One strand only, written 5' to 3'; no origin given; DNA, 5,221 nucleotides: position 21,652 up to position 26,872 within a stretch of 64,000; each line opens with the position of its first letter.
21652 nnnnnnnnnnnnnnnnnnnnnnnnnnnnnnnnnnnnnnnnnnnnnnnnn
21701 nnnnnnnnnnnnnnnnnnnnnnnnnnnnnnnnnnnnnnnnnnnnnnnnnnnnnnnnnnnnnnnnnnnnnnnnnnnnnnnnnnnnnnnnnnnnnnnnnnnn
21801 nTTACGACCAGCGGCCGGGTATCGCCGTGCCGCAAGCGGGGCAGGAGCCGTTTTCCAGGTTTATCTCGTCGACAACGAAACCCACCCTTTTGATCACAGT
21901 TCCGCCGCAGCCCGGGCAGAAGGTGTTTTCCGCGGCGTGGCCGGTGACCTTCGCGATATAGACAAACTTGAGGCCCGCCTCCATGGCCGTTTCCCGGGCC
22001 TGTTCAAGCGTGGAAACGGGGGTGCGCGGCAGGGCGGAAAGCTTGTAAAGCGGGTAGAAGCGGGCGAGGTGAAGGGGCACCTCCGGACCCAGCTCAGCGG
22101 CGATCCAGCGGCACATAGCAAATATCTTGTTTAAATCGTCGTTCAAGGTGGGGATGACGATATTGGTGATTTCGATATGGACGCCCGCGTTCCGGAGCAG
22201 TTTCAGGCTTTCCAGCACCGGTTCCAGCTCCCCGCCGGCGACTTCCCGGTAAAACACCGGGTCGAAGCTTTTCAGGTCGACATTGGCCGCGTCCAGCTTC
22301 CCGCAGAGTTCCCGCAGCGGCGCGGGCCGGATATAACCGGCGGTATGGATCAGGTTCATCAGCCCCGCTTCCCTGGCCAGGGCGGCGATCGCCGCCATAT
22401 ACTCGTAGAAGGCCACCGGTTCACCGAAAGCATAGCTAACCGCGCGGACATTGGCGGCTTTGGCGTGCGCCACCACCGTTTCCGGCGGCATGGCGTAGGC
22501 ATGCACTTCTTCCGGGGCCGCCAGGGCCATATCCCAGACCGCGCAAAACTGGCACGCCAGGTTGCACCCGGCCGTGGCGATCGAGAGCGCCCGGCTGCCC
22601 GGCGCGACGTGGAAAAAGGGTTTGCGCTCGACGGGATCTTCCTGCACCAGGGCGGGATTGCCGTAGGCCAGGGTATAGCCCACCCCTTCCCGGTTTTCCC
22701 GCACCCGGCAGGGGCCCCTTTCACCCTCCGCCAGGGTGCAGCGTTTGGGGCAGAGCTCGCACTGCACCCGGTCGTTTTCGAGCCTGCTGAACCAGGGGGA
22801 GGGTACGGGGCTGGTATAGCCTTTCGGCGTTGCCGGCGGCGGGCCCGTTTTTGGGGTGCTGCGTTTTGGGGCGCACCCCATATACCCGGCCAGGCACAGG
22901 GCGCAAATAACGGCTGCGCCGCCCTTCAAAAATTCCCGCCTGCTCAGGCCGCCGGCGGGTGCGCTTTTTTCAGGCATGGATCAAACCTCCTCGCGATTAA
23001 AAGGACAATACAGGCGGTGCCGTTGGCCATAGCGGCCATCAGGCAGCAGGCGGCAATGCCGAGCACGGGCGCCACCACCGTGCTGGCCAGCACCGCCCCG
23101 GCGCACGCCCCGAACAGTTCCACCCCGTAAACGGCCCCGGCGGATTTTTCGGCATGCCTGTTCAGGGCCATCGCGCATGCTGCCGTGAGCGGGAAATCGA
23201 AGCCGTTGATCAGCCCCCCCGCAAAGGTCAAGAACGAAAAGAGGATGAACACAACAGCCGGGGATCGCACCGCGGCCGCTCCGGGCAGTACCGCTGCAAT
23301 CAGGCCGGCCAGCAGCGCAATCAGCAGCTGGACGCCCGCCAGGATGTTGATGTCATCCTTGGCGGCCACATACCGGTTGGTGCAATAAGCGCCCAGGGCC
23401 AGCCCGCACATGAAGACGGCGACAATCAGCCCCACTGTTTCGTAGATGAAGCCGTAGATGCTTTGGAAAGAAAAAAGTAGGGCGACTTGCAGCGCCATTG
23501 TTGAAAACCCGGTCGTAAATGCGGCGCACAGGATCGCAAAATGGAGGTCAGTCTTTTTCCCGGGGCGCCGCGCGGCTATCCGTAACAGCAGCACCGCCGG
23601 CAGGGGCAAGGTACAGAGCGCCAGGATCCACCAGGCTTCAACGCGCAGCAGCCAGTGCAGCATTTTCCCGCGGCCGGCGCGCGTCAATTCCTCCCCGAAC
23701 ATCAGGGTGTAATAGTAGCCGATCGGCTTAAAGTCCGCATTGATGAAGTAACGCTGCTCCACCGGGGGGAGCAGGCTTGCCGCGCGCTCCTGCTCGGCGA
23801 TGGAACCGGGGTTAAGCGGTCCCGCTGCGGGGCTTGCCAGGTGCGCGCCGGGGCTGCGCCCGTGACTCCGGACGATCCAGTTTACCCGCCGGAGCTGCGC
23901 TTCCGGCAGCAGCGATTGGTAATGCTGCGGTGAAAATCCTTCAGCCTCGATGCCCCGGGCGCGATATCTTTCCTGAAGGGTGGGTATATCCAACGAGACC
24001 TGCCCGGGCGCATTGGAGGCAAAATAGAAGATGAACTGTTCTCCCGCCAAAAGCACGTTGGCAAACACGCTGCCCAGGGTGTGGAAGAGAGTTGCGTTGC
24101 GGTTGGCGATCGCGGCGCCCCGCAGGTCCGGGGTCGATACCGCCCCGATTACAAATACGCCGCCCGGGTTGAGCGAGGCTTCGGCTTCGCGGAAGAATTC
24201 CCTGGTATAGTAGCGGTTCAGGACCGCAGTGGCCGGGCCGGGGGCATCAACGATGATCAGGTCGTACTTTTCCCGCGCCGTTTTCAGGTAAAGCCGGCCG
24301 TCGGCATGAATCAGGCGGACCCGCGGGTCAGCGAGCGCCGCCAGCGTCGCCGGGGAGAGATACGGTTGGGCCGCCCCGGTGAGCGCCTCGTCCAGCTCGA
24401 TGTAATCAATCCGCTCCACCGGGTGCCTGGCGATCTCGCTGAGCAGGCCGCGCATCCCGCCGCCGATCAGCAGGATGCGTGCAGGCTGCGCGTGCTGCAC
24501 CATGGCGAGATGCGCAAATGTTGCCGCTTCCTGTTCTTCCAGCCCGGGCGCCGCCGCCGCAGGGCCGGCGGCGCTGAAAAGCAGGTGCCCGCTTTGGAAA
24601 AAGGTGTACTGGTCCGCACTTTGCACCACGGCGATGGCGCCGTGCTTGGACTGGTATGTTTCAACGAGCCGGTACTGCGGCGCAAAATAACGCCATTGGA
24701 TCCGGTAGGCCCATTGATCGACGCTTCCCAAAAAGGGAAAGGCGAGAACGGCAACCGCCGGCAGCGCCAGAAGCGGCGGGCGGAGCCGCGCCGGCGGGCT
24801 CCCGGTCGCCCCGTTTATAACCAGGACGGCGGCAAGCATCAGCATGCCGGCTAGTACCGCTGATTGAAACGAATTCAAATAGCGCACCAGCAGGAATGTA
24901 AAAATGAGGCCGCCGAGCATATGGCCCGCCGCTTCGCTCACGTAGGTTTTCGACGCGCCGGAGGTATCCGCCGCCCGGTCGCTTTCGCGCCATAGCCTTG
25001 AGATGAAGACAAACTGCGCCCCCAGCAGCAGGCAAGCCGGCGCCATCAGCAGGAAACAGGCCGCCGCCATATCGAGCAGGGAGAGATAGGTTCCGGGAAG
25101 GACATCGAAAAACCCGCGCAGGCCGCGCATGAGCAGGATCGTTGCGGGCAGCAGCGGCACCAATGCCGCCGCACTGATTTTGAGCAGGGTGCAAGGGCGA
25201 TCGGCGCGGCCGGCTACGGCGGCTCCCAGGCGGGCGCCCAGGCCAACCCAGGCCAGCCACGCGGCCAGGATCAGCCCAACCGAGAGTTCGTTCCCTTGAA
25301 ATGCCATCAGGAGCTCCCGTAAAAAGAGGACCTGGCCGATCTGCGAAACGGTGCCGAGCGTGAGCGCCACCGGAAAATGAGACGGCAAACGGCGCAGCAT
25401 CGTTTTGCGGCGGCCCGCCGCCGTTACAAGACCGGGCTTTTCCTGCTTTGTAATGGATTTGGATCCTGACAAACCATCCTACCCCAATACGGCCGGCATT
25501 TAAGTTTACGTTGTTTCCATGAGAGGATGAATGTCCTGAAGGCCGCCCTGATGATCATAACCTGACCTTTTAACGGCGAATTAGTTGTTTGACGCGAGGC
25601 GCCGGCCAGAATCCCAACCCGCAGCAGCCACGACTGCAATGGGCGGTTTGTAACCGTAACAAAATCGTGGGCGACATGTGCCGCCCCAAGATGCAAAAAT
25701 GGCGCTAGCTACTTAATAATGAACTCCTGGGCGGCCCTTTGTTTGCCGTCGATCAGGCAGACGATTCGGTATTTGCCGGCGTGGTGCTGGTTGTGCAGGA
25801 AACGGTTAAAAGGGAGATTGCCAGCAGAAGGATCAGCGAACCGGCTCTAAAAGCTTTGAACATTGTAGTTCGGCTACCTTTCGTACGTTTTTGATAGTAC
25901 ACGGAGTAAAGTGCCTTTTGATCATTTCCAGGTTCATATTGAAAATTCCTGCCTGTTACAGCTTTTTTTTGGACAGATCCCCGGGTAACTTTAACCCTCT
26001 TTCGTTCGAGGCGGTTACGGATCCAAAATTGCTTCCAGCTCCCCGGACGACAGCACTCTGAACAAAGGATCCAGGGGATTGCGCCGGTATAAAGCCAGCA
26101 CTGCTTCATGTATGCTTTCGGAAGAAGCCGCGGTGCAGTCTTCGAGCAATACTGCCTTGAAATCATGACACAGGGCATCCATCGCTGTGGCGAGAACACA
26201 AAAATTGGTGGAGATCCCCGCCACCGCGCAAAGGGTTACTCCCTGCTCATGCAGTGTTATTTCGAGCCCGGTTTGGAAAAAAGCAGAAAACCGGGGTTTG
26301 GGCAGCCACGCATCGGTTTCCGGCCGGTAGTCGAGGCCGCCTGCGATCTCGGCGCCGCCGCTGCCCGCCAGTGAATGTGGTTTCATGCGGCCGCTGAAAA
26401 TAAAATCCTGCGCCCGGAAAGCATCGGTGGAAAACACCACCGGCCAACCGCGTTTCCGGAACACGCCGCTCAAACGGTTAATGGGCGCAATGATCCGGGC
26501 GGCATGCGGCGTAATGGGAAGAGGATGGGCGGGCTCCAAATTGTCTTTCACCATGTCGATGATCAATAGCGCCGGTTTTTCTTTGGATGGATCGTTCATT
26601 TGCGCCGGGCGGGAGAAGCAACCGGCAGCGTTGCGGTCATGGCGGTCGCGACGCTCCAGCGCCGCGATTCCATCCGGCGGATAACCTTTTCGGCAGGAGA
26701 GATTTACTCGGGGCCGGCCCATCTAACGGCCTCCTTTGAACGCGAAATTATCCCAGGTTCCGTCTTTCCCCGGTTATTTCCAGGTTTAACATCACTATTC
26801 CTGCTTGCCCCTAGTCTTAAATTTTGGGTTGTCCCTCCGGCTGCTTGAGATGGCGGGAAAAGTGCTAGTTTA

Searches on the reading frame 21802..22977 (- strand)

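Call 27: search_protein_families(library=pfam, proteins=[window:21802-22977:-])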
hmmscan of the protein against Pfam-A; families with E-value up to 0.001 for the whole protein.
window:21802-22977:- (391 aa): 1 family
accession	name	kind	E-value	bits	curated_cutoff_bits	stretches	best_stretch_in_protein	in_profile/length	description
PF04055.27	Radical_SAM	-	1.5e-20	74.4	29.5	1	134-281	3-157/166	Radical SAM superfamily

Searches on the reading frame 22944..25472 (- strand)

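Call 27: search_protein_families(library=pfam, proteins=[window:22944-25472:-])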
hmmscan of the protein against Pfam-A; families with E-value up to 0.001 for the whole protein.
window:22944-25472:- (842 aa): 1 family
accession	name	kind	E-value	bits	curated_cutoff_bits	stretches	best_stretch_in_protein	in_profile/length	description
PF01564.23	Spermine_synth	-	1e-22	81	22.9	1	317-446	6-133/186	Spermine/spermidine synthase domain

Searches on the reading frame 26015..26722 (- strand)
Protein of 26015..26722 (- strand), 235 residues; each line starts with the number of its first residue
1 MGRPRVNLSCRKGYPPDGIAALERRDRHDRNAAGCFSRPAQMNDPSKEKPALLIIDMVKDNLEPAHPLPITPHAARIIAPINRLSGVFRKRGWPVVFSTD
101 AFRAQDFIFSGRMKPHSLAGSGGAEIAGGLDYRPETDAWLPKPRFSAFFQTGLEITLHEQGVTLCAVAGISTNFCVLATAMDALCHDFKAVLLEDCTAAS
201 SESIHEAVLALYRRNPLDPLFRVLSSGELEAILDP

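Call 27: search_protein_families(library=pfam, proteins=[window:26015-26722:-])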
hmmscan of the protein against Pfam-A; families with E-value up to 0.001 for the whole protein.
window:26015-26722:- (235 aa): 1 family
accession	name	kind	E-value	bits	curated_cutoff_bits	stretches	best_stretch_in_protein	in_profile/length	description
PF00857.26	Isochorismatase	-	2.4e-35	122.6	27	1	51-213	2-164/175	Isochorismatase domain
